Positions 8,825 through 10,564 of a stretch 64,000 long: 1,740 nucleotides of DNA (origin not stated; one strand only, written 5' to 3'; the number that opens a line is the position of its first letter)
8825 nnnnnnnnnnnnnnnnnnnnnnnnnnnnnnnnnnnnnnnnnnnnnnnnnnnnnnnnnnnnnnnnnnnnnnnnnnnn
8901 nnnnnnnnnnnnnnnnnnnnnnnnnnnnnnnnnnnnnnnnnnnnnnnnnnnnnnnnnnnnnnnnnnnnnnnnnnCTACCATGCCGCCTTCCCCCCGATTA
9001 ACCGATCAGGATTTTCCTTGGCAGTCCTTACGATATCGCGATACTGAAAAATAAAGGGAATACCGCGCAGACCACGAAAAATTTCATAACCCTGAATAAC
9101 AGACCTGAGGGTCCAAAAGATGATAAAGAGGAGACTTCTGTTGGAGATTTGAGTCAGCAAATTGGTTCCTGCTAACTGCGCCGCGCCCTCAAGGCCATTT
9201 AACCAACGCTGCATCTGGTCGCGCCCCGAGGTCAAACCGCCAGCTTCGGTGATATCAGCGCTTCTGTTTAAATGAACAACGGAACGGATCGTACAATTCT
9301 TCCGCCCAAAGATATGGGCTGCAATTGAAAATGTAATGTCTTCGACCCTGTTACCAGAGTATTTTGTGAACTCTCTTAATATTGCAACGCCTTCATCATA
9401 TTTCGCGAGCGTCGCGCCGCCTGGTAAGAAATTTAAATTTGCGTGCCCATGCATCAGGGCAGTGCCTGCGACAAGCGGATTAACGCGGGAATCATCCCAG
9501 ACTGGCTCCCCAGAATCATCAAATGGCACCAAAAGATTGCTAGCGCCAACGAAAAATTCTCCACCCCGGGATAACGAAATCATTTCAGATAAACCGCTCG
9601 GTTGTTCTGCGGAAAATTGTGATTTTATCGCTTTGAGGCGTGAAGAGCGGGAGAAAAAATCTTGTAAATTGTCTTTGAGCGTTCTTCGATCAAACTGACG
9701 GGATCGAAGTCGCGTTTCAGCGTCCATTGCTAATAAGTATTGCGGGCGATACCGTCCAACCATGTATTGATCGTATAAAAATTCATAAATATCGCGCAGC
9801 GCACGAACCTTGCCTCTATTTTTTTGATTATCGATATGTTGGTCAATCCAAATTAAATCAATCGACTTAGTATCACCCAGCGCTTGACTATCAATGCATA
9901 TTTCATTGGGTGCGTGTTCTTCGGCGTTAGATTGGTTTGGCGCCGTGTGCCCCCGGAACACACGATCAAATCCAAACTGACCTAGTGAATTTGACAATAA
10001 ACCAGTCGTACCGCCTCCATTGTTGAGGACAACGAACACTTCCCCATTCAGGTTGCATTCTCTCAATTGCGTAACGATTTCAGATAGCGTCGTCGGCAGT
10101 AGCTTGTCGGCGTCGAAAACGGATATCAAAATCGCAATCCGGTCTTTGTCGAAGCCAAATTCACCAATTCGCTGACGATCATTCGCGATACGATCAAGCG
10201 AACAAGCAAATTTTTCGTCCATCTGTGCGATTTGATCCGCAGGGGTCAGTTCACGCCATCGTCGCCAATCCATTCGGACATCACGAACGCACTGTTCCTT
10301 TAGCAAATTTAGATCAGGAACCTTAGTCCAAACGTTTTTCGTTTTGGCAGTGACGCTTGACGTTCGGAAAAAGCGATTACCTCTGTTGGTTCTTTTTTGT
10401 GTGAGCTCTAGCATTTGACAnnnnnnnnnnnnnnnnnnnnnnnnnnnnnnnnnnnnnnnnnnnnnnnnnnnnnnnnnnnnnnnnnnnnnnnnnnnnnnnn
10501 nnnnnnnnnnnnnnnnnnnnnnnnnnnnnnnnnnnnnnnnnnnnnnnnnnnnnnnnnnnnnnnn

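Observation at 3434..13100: Seven-gene low-GC operon suggesting biosynthesis and export of an unusual lipid, wax-ester or glycolipid-type product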

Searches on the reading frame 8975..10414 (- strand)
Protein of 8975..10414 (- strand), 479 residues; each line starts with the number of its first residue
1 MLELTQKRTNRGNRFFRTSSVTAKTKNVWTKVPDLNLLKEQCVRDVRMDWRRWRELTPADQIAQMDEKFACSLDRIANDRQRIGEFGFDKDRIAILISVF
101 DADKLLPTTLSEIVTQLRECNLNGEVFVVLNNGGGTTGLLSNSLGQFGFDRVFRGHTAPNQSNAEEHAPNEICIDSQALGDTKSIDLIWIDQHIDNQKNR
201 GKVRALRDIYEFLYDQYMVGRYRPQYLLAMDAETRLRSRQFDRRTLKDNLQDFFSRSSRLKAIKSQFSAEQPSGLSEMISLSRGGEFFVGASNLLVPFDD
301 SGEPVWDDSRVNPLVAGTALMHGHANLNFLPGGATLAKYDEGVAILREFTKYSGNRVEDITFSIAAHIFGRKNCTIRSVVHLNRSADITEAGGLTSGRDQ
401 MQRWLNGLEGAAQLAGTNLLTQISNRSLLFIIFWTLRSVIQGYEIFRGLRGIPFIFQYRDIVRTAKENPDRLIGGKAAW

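Call 4: search_protein_families(library=pfam, proteins=[window:8975-10414:-], max_evalue=0.01)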
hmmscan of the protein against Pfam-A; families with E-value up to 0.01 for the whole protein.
window:8975-10414:- (479 aa): 0 families

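Call 5: search_protein_families(library=ncbifam, proteins=[window:8975-10414:-], max_evalue=0.01)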
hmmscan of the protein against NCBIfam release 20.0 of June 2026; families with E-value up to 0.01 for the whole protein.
window:8975-10414:- (479 aa): 0 families

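Call 7: find_encoding_contigs(protein=window:8975-10414:-, flank=10000, max_places=6)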
Protein window:8975-10414:- (479 aa): no gene with exactly this product is on record in the collection.

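Call 8: find_homologous_proteins(query=window:8975-10414:-)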
Query window:8975-10414:- (479 aa): 14 proteins with E <= 0.001 among 8000 candidates.
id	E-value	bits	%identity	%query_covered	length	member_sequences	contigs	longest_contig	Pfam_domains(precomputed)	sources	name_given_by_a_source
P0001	0.0e+0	1091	100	100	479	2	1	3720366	-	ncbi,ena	-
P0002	9.1e-68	247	36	91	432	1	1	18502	-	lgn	-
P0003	1.0e-57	214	36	90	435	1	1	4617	-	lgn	-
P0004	1.6e-53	200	31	90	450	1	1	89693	-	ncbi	-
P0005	9.4e-51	191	32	89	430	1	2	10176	-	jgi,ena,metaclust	metaclust:\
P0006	1.8e-49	187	32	90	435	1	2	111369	-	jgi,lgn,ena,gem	-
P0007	5.2e-49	186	33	86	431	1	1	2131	-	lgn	-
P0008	9.3e-49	185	34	84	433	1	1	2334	-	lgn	-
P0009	2.0e-46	177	32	81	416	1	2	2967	-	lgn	-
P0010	2.5e-46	177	31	85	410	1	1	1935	-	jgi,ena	-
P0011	4.5e-45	173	31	86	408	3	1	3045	-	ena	-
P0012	9.6e-45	171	33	82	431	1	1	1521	-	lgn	-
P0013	6.3e-38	149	31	88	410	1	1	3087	-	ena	-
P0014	3.3e-32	130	29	88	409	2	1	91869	-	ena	-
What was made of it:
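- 8975..10414 (-): 479-aa divergent GT2-fold (GT-A) glycosyltransferase. It has no Pfam family and no predicted TM helix. Only 14 homologues in 5.8e9 proteins (call 8).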

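Call 9: find_encoding_contigs(protein=P0001, flank=10000, max_places=3)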
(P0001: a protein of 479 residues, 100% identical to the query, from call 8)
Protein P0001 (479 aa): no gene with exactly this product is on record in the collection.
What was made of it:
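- Tried and rejected: The window's 479-aa protein could not be placed on a contig (calls 7, 9), so the source organism stays unnamed.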

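Call 10: find_encoding_contigs(protein=P0004, flank=10000, max_places=3)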
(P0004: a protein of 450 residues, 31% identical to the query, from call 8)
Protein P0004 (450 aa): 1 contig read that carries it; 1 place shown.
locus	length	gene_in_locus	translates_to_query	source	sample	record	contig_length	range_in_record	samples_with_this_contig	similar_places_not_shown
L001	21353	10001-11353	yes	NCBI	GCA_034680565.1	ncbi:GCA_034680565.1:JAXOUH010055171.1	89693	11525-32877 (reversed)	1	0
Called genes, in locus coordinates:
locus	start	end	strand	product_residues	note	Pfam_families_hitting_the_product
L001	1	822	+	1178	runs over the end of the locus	PF07995:GSDH, PF07081:DUF1349 (weak), PF07691:PA14, PF10528:GLEYA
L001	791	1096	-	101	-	-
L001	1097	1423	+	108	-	PF02643:DUF192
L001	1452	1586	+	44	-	-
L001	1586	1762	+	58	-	-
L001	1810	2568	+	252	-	PF01520:Amidase_3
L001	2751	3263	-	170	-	PF13473:Cupredoxin_1, PF00127:Copper-bind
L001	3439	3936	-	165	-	-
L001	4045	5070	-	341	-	PF00512:HisKA, PF02518:HATPase_c, PF14501:HATPase_c_5 (weak)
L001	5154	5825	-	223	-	PF00072:Response_reg, PF00486:Trans_reg_C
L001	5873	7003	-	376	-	PF13493:DUF4118, PF00512:HisKA, PF02518:HATPase_c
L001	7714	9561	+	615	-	PF00009:GTP_EFTU, PF01926:MMR_HSR1 (weak), PF03144:GTP_EFTU_D2, PF22042:EF-G_D2, PF00679:EFG_C, PF21018:BipA_C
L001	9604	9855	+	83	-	-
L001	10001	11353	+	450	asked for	-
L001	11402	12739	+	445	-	PF26314:MptA_B_family, PF09594:GT87 (weak)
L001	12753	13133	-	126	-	-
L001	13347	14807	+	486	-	PF25919:BSH_CusB (faint), PF00364:Biotin_lipoyl (faint), PF25973:BSH_CzcB (faint), PF25984:BSH_YknX (faint), PF25967:RND-MFP_C (weak), PF25975:CzcB_C (faint), PF25989:YknX_C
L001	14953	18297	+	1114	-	PF00873:ACR_tran, PF02355:SecD_SecF_C (weak)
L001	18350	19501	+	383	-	PF13480:Acetyltransf_6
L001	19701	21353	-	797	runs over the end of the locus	PF00535:Glycos_transf_2, PF13641:Glyco_tranf_2_3, PF03552:Cellulose_synt (faint), PF13506:Glyco_transf_21, PF13632:Glyco_trans_2_3, PF02156:Glyco_hydro_26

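Call 11: find_encoding_contigs(protein=P0002, flank=10000, max_places=3)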
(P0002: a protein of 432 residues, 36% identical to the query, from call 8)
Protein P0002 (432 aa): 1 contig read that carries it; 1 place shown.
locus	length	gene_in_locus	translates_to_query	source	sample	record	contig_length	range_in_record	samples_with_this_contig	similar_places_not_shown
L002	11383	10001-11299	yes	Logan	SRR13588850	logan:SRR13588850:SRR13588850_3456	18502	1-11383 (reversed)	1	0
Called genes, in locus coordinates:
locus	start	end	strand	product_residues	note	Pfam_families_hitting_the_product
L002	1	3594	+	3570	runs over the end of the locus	?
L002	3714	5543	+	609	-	PF02543:Carbam_trans_N, PF16861:Carbam_trans_C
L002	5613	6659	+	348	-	PF03966:Trm112p (weak), PF13489:Methyltransf_23 (faint), PF13847:Methyltransf_31, PF08241:Methyltransf_11, PF08242:Methyltransf_12, PF13649:Methyltransf_25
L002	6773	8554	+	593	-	PF00664:ABC_membrane, PF00005:ABC_tran, PF02463:SMC_N (faint), PF13304:AAA_21 (faint)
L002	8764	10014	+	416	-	PF03033:Glyco_transf_28, PF06722:EryCIII-like_C, PF00201:UDPGT (weak)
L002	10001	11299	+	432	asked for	-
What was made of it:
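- Closest known: Rhizobial Nod-factor. Same: The closest homologue of the transferase sits beside a carbamoyltransferase and a methyltransferase, enzyme kinds also used to decorate Nod factors (call 11).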

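Call 12: find_encoding_contigs(protein=P0006, flank=10000, max_places=3)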
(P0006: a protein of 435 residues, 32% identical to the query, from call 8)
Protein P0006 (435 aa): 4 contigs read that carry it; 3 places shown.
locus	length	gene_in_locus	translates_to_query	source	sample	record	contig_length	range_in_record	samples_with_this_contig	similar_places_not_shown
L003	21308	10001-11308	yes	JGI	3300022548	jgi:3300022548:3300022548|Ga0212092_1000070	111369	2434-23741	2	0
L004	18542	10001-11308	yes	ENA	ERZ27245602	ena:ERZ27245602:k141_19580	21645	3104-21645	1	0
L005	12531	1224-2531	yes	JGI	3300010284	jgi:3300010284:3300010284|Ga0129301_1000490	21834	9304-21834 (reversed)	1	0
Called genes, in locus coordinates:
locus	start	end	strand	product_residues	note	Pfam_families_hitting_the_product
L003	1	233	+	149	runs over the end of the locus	-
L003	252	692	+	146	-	-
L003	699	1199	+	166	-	-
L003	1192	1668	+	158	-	-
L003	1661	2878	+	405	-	PF00092:VWA (weak), PF13519:VWA_2 (faint)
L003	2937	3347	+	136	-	PF00072:Response_reg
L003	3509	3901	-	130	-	PF00011:HSP20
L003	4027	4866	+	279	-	PF08308:PEGA, PF08239:SH3_3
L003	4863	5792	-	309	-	PF01040:UbiA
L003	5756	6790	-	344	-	PF00953:Glycos_transf_4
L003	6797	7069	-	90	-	-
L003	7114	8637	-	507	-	PF27757:Competence-induced_Ccs4_N (weak)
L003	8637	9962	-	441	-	PF13231:PMT_2 (weak)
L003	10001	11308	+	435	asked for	-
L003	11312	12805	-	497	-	PF13632:Glyco_trans_2_3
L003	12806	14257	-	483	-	PF00133:tRNA-synt_1 (weak), PF09334:tRNA-synt_1g, PF01921:tRNA-synt_1f (faint), PF00133:tRNA-synt_1, PF01406:tRNA-synt_1e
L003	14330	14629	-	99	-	PF01371:Trp_repressor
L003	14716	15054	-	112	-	-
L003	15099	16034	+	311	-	PF02646:RmuC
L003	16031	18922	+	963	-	PF00580:UvrD-helicase, PF13245:AAA_19, PF13604:AAA_30 (faint), PF13361:UvrD_C, PF13538:UvrD_C_2 (faint), PF12705:PDDEXK_1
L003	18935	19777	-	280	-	PF02388:FemAB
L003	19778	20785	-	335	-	PF02388:FemAB, PF13480:Acetyltransf_6, PF02388:FemAB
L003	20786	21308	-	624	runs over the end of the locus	PF00580:UvrD-helicase, PF13604:AAA_30 (faint), PF13245:AAA_19, PF13361:UvrD_C, PF13538:UvrD_C_2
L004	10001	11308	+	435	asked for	-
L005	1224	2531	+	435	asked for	-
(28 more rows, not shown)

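Call 13: find_encoding_contigs(protein=P0014, flank=10000, max_places=3)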
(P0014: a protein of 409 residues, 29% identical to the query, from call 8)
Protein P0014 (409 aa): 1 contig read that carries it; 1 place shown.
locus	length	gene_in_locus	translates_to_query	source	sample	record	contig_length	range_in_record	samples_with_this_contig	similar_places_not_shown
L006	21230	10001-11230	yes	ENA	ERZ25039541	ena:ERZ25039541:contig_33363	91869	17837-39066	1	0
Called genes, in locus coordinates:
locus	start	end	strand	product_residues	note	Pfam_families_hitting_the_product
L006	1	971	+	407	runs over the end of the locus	-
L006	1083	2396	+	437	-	PF13546:DDE_5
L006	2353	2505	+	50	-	-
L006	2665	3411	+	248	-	PF00005:ABC_tran, PF02463:SMC_N (weak), PF13304:AAA_21 (faint)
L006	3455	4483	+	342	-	PF12704:MacB_PCD, PF02687:FtsX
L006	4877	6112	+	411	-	PF05711:TylF, PF13578:Methyltransf_24, PF05711:TylF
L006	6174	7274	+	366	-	PF00685:Sulfotransfer_1 (weak), PF13469:Sulfotransfer_3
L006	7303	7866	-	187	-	PF13358:DDE_3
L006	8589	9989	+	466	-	PF13546:DDE_5, PF01609:DDE_Tnp_1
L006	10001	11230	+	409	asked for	-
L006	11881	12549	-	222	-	PF00654:Voltage_CLC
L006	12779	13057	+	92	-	-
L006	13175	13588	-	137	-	-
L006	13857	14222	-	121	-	PF13358:DDE_3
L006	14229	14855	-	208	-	PF13384:HTH_23, PF13518:HTH_28, PF13551:HTH_29, PF13565:HTH_32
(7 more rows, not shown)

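Call 14: find_encoding_contigs(protein=P0005, flank=10000, max_places=3)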
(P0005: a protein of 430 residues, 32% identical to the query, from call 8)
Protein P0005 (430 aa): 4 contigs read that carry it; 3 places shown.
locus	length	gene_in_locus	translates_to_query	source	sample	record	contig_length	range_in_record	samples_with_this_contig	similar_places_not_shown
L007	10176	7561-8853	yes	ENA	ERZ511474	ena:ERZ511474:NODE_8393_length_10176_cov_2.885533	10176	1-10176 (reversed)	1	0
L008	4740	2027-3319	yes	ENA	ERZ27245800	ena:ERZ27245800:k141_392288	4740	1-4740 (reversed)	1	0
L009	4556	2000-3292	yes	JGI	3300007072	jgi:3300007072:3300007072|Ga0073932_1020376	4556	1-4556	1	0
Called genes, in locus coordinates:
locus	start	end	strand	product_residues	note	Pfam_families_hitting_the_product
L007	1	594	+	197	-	?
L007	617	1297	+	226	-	-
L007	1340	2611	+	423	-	PF06277:EutA (faint), PF02491:SHS2_FTSA, PF06723:MreB_Mbl, PF14450:FtsA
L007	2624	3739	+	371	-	PF00091:Tubulin, PF12327:FtsZ_C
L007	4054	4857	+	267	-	PF01066:CDP-OH_P_transf (weak)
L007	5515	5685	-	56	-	-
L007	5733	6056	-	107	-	-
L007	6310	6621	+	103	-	-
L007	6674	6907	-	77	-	-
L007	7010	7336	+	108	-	-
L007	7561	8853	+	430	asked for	-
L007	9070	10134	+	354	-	PF00133:tRNA-synt_1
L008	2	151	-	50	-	?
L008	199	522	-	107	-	-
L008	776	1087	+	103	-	-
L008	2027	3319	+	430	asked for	-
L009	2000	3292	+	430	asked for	-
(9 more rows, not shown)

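Call 24: search_solved_structures(query=A1, max_evalue=10, show_alignments=2)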
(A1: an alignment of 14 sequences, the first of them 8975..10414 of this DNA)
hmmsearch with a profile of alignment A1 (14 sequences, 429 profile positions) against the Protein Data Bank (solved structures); distinct sequences matched with E-value up to 10: 13.
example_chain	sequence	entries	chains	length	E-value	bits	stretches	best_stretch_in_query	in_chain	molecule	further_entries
8hbg_A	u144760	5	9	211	0.35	12.7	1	166-207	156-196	VP1 of capsid protein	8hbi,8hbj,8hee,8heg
1qqp_1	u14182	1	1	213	1.1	11.1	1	172-205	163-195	PROTEIN (GENOME POLYPROTEIN)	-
23iu_1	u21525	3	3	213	1.2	11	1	172-208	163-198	VP1 of capsid protein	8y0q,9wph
1bbt_1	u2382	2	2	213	1.2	11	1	172-205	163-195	FOOT-AND-MOUTH DISEASE VIRUS (SUBUNIT VP1) | FOOT AND MOUTH DISEASE VIRUS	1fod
7d3k_1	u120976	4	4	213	1.2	10.9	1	172-205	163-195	O/TIBET/99 VP1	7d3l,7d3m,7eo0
5nem_1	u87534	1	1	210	1.2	10.9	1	171-205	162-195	O PanAsia VP1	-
5ner_1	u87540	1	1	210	1.2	10.9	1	171-205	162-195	O PanAsia VP1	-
5ne4_1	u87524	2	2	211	1.3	10.9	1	172-205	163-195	O PanAsia VP1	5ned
23it_1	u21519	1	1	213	1.3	10.8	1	172-205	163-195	VP1 of capsid protein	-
9hwj_A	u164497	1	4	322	1.5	10.7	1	54-110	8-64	Undecaprenyl-phosphate 4-deoxy-4-formamido-L-arabinose transferase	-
7d3r_1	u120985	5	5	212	1.5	10.6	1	167-219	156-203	A/WH/CHA/09 VP1 | Capsid protein VP0 | VP1 of capsid protein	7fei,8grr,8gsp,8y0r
7eno_1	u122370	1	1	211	2.2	10.1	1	172-204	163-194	VP1 of O type FMDV capsid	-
5ac9_1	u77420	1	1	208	2.2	10.1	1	172-205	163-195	VP1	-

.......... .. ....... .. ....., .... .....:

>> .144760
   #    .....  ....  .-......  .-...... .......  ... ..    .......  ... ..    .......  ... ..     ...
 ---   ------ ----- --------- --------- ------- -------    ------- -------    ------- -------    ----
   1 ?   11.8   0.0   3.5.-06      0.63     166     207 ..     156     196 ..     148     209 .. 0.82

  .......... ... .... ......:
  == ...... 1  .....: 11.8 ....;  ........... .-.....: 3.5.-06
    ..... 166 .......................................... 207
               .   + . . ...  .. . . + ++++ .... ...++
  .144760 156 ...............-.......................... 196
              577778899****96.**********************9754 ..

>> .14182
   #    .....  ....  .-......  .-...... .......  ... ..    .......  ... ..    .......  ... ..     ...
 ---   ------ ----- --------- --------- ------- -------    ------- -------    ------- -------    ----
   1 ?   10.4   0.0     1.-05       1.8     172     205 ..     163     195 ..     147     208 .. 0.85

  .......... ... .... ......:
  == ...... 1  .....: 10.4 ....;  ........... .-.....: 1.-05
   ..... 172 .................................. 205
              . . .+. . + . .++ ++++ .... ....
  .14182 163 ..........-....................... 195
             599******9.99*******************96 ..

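Call 37: predict_structure(alignment_id=A1)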
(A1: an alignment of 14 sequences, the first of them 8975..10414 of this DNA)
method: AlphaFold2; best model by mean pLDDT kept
length: 479 residues; sequences in the alignment: 14
mean_pLDDT: 76.4   pTM: 0.81
mean pLDDT of the five models: 76.4, 76.2, 74.4, 72.7, 72.7
residues with pLDDT >= 90: 150; 70-90: 184; 50-70: 82; < 50: 63
segments of 3 or more residues with pLDDT < 50: 1-46, 438-440, 442-448
pLDDT, mean of each block of 10 residues (from residue 1): 35 31 31 36 55 92 93 95 85 95 91 95 96 86 87 90 71 83 90 67 88 90 93 85 54 52 59 90 86 85 79 67 67 90 94 81 91 84 83 79 85 89 64 52 48 71 87 71
secondary structure, 60 per line:
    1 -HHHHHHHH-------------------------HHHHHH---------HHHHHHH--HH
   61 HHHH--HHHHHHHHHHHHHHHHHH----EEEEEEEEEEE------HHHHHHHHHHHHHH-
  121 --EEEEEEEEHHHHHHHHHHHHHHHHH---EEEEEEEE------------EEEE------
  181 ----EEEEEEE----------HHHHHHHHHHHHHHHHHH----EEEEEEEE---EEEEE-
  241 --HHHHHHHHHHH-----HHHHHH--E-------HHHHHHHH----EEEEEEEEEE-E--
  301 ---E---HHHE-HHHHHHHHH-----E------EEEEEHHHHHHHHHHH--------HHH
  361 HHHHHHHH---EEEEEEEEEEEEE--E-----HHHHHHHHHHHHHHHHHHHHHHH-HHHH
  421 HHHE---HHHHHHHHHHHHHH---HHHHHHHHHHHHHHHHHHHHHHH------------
elements in order: H2-9 H35-40 H50-56 H59-64 H67-84 E89-99 H106-119 E123-130 H131-147 E151-158 E171-174 E185-191 H202-219 E224-231 E235-239 H243-253 H259-264 H275-282 E287-296 H313-321 E334-338 H339-349 H358-368 E372-384 H393-415 H417-423 H428-441 H445-467
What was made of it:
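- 8975..10414 (-): AF2 model: pLDDT 76, pTM 0.81 (call 37).
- On GT2 processive beta-glycan synthases (NodC/HAS/BcsA/Chs): Only C-terminal amphipathic helices are seen in the model (call 37).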
